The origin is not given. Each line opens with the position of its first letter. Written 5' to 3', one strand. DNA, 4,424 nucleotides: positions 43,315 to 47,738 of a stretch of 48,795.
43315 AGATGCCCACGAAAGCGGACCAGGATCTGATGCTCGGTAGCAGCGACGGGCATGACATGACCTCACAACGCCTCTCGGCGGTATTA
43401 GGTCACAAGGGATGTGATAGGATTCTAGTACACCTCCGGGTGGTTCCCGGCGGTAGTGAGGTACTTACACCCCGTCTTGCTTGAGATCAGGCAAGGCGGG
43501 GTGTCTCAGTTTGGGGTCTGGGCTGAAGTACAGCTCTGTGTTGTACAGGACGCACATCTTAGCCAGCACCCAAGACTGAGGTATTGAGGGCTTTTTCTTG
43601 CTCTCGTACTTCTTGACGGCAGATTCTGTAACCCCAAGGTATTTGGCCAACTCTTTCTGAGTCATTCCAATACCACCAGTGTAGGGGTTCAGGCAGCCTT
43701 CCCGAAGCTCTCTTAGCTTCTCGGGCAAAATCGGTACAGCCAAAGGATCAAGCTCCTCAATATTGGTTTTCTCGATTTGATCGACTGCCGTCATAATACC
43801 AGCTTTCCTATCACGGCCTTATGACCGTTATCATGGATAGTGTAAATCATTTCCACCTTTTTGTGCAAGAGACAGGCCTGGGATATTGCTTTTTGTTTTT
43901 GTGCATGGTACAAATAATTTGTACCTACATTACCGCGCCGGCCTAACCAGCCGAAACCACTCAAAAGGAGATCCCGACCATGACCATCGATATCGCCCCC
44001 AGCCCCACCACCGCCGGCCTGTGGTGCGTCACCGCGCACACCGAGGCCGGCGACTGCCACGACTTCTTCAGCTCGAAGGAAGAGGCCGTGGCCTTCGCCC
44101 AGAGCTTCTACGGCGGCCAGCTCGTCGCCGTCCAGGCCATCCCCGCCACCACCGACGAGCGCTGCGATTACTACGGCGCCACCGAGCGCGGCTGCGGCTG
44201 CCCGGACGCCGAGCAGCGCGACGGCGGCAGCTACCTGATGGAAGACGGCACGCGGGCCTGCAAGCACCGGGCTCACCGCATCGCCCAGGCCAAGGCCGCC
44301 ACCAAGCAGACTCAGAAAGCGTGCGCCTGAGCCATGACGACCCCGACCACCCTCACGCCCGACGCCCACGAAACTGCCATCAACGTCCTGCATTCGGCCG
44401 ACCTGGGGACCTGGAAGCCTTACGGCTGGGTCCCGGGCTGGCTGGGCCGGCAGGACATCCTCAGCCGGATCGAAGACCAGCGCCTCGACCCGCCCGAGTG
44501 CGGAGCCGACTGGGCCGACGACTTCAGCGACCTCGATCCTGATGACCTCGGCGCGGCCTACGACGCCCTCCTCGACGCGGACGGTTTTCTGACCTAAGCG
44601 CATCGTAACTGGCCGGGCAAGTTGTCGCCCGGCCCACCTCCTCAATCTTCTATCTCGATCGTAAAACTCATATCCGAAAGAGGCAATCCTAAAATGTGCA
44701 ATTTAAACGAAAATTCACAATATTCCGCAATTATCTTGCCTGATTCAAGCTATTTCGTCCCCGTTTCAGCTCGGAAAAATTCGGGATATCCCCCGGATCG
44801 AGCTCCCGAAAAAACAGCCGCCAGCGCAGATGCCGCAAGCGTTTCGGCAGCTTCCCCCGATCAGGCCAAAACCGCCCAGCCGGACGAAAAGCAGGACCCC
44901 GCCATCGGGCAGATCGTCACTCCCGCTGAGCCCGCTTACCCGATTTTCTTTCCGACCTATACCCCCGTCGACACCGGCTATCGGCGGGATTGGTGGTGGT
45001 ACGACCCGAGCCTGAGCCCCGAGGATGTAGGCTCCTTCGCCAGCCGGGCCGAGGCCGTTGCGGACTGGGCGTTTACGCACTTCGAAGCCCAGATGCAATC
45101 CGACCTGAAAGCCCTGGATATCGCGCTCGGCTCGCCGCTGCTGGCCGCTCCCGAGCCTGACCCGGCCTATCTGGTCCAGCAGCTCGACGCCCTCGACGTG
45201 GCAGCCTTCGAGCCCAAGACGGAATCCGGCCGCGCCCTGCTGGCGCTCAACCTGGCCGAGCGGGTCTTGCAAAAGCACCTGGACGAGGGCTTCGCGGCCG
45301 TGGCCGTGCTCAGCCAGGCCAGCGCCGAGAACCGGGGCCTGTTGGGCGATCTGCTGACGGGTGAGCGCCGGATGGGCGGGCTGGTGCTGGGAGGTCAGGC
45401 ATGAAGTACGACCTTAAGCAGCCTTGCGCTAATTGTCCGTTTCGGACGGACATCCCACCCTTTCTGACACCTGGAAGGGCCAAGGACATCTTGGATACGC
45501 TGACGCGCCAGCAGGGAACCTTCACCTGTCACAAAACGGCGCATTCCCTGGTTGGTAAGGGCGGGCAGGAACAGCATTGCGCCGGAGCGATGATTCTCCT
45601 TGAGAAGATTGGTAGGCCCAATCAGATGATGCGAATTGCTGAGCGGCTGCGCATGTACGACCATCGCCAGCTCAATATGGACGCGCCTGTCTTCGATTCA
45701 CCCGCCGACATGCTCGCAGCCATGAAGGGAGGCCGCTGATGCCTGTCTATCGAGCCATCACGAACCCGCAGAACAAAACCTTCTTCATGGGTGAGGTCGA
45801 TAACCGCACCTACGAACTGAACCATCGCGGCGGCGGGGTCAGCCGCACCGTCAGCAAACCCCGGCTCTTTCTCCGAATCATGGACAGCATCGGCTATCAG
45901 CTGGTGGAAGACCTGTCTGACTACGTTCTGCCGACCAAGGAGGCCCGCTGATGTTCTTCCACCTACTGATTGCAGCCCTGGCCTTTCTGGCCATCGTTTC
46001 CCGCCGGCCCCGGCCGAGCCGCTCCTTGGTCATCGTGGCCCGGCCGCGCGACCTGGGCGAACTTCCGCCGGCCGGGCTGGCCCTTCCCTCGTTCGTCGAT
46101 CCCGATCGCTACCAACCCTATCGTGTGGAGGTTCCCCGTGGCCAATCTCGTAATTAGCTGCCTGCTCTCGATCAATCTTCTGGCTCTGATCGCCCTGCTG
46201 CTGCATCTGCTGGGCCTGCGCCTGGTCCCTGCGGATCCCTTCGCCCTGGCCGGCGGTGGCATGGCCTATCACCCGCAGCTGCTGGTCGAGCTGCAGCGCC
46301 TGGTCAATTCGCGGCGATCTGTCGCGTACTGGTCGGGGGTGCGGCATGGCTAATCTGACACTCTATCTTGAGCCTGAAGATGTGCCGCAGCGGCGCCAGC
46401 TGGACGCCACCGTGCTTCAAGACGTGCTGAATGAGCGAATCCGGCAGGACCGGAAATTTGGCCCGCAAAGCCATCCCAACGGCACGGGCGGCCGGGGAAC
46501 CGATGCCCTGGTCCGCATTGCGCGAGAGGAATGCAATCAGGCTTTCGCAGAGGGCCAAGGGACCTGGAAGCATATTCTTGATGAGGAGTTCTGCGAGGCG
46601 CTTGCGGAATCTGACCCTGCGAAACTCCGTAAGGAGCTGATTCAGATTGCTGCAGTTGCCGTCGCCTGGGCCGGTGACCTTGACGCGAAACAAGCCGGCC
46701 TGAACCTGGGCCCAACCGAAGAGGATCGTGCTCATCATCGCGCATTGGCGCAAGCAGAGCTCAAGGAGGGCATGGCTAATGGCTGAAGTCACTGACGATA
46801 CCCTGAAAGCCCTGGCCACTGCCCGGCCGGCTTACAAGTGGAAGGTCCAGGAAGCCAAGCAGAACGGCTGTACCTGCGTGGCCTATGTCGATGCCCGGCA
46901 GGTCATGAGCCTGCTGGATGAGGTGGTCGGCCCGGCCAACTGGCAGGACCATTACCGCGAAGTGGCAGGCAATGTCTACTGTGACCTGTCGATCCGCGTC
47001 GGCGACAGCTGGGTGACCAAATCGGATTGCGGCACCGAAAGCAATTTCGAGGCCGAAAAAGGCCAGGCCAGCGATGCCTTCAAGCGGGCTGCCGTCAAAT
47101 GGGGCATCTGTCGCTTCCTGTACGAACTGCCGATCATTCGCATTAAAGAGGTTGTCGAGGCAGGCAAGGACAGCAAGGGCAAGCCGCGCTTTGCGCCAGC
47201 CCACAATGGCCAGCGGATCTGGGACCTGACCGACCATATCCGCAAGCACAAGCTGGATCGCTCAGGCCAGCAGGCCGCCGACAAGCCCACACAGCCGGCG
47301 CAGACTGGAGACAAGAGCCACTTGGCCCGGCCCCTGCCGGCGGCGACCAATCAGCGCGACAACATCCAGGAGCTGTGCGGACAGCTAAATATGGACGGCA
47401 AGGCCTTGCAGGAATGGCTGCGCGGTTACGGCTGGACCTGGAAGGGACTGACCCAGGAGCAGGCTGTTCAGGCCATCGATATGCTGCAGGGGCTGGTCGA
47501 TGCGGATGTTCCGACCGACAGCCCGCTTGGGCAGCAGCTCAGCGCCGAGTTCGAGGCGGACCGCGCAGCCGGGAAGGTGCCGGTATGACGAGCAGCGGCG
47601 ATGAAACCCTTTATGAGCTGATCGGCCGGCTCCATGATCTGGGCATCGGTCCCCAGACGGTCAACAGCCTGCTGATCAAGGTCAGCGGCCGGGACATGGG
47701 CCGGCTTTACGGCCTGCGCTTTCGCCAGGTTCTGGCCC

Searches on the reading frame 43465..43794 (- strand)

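Call 74: search_protein_families(library=phrogs, proteins=[window:43465-43794:-], max_evalue=0.01)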
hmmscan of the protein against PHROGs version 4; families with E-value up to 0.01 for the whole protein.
window:43465-43794:- (109 aa): 13 families
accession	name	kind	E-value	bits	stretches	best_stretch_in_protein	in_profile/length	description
phrog_3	-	transcription regulation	1.3e-06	29.5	1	23-92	89-151/430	transcriptional repressor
phrog_8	-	transcription regulation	1.5e-06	29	1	43-72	89-199/346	transcriptional regulator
phrog_1373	-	transcription regulation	4e-05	24.7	1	43-72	76-106/166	transcriptional regulator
phrog_7241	-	transcription regulation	0.00013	23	1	43-85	74-114/122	transcriptional regulator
phrog_4779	-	transcription regulation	0.00027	22.4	1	43-70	15-42/98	transcriptional regulator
phrog_4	-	transcription regulation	0.00063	19.8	1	43-75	147-176/400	transcriptional repressor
phrog_7950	-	transcription regulation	0.0007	20.6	1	24-67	9-44/68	transcriptional repressor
phrog_2439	-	transcription regulation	0.0016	18.4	1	43-94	20-71/367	transcriptional regulator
phrog_57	-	head and packaging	0.0019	19.1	1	43-70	12-39/199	terminase small subunit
phrog_4151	-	DNA, RNA and nucleotide metabolism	0.0026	18.6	1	38-67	17-44/154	DNA binding protein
phrog_2104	-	unknown function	0.0038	18.4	1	42-70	51-80/103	-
phrog_7061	-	DNA, RNA and nucleotide metabolism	0.0041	18.6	1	43-61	44-62/70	HTH DNA binding protein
phrog_35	-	transcription regulation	0.0081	17.2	1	43-71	86-114/181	transcriptional repressor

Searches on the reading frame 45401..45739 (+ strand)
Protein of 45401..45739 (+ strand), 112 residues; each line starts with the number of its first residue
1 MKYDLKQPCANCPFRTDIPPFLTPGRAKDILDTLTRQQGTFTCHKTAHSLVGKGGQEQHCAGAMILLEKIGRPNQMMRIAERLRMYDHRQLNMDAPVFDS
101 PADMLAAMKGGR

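Call 74: search_protein_families(library=phrogs, proteins=[window:45401-45739:+], max_evalue=0.01)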
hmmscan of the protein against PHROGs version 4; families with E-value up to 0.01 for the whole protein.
window:45401-45739:+ (112 aa): 1 family
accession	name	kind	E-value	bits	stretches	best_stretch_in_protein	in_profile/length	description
phrog_5443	-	unknown function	7e-33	115.3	1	1-107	106-216/287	-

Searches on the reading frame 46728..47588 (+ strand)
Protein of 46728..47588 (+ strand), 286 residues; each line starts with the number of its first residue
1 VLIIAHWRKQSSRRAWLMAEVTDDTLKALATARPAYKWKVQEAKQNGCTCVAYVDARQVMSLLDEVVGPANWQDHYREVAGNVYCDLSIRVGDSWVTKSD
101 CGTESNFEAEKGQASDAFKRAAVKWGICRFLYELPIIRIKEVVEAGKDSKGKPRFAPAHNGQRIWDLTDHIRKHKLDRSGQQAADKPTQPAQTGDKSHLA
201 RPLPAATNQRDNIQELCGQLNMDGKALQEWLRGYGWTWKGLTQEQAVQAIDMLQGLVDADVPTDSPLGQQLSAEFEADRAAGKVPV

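Call 19: search_protein_families(library=pfam, proteins=[window:46728-47588:+], max_evalue=0.01)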
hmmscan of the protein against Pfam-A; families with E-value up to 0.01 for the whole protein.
window:46728-47588:+ (286 aa): 1 family
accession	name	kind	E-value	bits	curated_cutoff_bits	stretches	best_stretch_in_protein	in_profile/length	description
PF04098.21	Rad52_Rad22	-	4.1e-11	43.5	20.3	1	37-138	19-141/153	Rad52/22 family double-strand break repair protein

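Call 68: find_encoding_contigs(protein=window:46728-47588:+, flank=10000, max_places=4)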
Protein window:46728-47588:+ (286 aa): no gene with exactly this product is on record in the collection.

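Call 71: find_encoding_contigs(protein=window:46779-47588:+, flank=10000, max_places=4)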
Protein window:46779-47588:+ (269 aa): 3 contigs read that carry it; 1 place shown.
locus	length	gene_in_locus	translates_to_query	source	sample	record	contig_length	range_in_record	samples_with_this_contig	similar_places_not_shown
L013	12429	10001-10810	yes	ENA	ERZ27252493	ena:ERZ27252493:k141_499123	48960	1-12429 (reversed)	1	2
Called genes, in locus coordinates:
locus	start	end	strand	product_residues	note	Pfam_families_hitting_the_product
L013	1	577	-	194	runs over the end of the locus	-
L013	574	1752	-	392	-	-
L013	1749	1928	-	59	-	-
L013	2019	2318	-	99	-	-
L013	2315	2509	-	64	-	-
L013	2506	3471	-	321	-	PF01381:HTH_3 (faint), PF13560:HTH_31 (faint)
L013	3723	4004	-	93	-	-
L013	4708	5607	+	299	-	-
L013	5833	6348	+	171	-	-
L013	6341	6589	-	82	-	-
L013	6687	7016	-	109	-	PF13560:HTH_31 (weak), PF01381:HTH_3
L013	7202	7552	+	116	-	-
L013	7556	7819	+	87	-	-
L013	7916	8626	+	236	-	-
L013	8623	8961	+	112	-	PF19800:DUF6283 (weak)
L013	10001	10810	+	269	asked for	PF04098:Rad52_Rad22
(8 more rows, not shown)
